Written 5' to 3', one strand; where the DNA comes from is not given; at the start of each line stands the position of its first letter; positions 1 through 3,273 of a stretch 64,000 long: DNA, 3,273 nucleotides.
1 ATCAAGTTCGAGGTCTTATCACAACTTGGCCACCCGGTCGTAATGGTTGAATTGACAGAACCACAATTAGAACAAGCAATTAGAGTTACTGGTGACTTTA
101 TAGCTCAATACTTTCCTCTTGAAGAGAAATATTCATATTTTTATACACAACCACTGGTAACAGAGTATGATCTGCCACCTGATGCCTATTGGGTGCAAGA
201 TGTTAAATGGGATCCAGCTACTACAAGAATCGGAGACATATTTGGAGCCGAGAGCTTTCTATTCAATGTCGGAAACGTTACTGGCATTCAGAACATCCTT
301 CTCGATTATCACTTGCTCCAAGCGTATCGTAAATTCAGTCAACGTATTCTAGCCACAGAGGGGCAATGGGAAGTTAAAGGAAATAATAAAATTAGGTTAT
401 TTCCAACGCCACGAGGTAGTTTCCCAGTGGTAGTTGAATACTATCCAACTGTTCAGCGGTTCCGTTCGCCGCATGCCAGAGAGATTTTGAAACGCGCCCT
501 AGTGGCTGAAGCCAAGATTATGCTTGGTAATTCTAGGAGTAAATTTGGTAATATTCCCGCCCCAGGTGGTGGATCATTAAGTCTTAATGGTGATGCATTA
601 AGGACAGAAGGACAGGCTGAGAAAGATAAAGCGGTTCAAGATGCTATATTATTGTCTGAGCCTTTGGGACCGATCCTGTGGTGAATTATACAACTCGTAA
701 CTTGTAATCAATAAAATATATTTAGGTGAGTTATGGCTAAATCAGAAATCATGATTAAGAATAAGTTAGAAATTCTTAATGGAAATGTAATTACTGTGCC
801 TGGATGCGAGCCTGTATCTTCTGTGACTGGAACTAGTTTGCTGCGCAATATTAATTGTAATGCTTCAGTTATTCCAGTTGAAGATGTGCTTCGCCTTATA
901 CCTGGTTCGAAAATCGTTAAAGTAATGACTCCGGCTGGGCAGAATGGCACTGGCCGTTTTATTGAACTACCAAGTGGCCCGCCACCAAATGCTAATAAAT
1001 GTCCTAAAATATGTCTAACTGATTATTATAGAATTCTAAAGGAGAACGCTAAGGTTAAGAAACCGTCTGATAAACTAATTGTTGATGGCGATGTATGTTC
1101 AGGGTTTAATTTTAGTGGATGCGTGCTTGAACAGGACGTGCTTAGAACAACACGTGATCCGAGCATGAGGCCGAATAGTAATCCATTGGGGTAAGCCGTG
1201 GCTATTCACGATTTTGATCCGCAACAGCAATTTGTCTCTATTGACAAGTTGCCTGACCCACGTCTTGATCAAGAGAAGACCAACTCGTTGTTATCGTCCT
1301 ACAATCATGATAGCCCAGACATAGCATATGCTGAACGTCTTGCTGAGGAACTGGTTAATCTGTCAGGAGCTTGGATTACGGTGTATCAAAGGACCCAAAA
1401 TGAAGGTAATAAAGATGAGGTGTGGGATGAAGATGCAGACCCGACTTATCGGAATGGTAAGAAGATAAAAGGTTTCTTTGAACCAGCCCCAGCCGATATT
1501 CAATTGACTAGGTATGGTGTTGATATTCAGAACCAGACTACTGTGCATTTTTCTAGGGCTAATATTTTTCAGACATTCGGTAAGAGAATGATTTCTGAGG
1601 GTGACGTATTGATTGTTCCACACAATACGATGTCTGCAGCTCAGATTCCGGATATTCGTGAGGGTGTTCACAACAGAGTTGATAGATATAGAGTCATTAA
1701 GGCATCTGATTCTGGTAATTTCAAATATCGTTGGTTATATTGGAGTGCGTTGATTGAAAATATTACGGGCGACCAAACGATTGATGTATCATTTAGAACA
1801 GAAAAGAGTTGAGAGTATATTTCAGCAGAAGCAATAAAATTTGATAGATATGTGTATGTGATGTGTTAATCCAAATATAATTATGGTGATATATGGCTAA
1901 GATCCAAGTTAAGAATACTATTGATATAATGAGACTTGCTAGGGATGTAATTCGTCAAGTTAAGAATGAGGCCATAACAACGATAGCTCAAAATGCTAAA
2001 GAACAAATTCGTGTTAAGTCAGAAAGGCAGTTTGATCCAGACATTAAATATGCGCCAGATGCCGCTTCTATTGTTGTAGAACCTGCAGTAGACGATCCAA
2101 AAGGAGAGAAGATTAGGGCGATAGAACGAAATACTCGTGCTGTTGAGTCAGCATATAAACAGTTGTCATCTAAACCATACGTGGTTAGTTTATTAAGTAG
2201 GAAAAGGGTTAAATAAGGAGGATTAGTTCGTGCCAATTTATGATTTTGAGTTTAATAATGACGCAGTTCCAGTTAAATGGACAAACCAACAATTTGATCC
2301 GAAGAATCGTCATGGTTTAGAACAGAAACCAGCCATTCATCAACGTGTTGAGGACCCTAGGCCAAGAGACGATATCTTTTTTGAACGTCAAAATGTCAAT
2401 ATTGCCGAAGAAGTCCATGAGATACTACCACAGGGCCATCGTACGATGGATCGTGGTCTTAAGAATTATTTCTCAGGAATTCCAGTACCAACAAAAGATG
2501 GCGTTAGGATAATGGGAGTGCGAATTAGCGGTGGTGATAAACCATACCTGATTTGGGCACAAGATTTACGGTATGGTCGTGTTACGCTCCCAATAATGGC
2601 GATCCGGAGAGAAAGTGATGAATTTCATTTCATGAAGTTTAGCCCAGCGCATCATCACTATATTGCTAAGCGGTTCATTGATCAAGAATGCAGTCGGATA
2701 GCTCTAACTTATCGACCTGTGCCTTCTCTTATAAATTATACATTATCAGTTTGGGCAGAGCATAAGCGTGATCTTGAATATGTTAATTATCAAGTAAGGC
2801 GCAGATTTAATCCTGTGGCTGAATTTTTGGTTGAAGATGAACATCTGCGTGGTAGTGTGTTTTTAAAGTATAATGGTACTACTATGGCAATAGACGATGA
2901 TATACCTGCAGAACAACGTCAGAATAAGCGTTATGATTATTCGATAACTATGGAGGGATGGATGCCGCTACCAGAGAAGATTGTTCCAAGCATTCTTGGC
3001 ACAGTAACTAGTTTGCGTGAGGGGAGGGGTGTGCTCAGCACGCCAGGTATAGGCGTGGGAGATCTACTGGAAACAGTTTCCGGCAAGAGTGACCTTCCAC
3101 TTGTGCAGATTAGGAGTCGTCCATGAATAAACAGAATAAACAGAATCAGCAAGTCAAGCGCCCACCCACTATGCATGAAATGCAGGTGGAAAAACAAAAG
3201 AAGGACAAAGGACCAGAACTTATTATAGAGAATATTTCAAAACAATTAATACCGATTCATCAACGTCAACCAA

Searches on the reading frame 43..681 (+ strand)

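Call 53: search_protein_families(library=pfam, proteins=[window:43-681:+], max_evalue=0.01)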
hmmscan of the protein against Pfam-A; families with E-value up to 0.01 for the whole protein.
window:43-681:+ (213 aa): 1 family
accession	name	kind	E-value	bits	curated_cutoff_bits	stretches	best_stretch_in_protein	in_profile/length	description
PF24175.2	SU10_adaptor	-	0.0006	20.8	27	1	28-163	41-161/194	SU10 adaptor protein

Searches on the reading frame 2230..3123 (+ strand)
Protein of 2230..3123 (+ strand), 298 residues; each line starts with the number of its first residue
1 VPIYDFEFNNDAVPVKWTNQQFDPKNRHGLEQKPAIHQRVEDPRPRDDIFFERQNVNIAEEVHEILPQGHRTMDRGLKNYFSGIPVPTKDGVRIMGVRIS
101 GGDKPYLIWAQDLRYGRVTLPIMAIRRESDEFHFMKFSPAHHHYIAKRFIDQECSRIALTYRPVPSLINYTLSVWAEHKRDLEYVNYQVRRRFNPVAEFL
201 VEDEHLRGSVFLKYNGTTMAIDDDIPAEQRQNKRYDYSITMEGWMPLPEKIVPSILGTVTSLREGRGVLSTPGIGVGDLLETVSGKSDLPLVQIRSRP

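Call 53: search_protein_families(library=pfam, proteins=[window:2230-3123:+], max_evalue=0.01)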
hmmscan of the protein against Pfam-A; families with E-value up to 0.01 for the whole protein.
window:2230-3123:+ (298 aa): 1 family
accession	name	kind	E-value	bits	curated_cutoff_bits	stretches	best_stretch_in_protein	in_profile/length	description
PF16724.11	T4-gp15_tss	-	0.0006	19.5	25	1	118-242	63-183/245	T4-like virus Myoviridae tail sheath stabiliser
